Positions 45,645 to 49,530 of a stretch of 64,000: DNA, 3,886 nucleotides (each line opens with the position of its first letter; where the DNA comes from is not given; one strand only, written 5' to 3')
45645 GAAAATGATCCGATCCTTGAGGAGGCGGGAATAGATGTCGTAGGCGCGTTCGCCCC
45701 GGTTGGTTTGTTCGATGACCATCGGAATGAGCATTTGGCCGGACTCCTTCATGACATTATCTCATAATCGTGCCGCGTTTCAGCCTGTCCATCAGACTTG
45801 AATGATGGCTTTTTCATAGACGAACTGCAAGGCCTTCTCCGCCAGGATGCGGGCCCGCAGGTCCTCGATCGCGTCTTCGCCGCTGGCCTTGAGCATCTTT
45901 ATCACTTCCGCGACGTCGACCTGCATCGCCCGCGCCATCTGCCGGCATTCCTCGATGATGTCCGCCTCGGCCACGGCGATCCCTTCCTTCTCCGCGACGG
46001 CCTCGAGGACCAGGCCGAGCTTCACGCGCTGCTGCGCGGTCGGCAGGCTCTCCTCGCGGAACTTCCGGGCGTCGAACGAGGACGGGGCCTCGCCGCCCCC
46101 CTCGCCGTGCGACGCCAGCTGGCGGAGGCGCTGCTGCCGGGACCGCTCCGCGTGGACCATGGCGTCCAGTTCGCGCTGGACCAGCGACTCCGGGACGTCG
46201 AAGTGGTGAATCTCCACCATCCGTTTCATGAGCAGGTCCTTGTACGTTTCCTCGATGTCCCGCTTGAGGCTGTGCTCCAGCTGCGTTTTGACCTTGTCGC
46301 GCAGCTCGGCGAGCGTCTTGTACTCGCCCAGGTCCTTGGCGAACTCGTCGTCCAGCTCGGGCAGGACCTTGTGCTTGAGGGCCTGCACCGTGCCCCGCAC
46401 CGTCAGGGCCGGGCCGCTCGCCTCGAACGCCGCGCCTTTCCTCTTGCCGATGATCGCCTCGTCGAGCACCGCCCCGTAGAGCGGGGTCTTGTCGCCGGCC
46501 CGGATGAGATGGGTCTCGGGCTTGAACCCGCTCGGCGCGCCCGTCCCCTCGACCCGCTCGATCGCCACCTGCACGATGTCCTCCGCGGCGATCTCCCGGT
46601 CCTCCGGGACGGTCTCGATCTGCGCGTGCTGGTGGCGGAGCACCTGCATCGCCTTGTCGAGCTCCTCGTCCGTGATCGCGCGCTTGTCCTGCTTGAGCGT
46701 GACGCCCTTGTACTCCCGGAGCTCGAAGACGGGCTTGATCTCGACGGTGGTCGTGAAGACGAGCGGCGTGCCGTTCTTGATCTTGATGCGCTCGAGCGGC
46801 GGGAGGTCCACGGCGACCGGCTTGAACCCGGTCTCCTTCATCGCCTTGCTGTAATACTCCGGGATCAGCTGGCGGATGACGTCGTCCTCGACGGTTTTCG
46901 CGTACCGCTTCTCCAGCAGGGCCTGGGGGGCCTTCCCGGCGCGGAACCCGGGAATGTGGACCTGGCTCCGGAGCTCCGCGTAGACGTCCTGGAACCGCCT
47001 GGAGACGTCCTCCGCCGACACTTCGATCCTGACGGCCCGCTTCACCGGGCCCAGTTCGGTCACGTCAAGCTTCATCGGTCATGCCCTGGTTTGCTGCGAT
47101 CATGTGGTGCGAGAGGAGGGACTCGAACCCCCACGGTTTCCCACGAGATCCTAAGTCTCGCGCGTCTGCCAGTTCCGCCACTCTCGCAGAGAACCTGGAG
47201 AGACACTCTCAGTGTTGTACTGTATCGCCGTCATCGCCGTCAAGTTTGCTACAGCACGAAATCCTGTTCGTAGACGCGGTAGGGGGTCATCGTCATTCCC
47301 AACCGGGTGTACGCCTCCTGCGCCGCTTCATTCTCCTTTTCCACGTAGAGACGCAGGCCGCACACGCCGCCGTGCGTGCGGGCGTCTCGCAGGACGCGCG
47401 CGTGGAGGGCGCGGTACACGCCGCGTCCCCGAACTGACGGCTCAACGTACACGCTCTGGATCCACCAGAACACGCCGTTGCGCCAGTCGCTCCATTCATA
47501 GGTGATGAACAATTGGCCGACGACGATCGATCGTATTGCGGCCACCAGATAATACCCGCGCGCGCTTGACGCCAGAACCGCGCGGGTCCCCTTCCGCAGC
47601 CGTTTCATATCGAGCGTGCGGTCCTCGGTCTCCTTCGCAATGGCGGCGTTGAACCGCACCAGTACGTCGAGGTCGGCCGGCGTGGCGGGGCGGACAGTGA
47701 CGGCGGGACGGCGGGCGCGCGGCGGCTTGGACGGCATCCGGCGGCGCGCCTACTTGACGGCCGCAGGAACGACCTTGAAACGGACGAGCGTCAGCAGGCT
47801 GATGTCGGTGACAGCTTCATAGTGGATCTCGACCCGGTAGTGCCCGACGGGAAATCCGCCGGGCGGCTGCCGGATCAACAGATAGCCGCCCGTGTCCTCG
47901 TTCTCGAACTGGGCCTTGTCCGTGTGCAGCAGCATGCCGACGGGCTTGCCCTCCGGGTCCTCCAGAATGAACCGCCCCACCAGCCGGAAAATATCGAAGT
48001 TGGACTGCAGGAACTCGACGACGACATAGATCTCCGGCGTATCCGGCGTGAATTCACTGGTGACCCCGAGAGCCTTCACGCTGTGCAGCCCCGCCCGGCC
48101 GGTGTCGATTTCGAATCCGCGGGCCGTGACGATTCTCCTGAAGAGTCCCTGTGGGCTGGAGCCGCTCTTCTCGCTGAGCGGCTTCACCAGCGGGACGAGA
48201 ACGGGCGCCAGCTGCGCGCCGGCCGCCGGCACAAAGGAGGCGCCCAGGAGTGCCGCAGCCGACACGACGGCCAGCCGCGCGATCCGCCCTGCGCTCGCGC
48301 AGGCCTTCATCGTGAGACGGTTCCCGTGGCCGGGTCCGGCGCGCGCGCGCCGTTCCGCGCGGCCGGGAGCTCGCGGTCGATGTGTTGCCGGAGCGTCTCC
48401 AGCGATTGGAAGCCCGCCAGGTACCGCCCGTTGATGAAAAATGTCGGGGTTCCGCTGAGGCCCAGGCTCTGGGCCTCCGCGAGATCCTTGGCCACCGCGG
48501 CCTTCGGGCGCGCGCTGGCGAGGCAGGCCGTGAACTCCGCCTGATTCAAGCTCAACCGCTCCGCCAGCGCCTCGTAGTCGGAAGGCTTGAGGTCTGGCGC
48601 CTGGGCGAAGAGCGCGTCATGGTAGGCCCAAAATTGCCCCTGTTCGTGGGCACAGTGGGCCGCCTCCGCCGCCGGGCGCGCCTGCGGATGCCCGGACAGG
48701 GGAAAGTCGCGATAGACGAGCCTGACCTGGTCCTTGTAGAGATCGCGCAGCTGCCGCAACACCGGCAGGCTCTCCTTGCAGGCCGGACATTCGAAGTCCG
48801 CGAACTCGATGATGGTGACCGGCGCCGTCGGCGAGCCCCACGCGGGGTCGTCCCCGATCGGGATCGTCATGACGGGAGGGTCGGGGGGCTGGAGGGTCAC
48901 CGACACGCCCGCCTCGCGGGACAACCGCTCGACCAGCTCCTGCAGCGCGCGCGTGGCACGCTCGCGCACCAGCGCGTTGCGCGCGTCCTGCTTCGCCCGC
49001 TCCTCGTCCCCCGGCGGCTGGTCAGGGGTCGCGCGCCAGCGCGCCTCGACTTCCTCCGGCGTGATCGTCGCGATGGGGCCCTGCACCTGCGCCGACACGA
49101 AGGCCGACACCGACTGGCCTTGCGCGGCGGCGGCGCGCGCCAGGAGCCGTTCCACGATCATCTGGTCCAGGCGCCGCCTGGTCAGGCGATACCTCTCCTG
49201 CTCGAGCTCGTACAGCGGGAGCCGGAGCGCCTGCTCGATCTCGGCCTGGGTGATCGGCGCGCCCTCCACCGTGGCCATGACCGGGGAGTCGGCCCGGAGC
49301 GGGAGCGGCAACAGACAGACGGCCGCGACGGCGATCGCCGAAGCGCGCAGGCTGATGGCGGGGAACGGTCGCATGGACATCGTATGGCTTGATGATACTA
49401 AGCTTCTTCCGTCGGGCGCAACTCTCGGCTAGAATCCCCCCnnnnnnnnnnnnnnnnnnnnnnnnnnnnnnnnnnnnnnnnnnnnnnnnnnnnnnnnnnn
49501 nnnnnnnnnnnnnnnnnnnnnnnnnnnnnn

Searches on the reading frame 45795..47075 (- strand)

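Call 44: search_protein_families(library=pfam, proteins=[window:45795-47075:-], max_evalue=0.00001)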
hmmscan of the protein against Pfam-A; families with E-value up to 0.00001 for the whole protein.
window:45795-47075:- (427 aa): 2 families
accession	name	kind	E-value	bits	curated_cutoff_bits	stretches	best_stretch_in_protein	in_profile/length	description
PF05697.18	Trigger_N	-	6.3e-37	127.5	22.2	1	1-144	1-142/144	Bacterial trigger factor protein (TF)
PF05698.19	Trigger_C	-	4e-28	98.9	22.7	1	254-420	1-161/162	Bacterial trigger factor protein (TF) C-terminus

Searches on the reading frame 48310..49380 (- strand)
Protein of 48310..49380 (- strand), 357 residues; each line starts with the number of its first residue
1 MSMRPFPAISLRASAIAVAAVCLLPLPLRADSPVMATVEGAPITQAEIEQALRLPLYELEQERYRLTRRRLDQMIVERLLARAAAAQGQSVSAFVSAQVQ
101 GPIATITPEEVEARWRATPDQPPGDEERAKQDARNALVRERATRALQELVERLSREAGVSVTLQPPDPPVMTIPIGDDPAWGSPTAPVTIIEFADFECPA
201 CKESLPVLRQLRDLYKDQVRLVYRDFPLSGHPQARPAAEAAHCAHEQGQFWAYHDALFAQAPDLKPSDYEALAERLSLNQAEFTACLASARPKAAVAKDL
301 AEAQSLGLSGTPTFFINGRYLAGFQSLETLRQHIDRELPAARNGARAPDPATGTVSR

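Call 44: search_protein_families(library=pfam, proteins=[window:48310-49380:-], max_evalue=0.00001)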
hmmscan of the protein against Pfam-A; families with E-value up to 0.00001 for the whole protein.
window:48310-49380:- (357 aa): 2 families
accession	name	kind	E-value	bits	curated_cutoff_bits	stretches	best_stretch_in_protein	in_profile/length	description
PF13462.12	Thioredoxin_4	-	5.3e-32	111.7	23.2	1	177-335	4-164/165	Thioredoxin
PF01323.26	DSBA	-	6.6e-23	81.9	25.6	1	189-334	1-190/191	DSBA-like thioredoxin domain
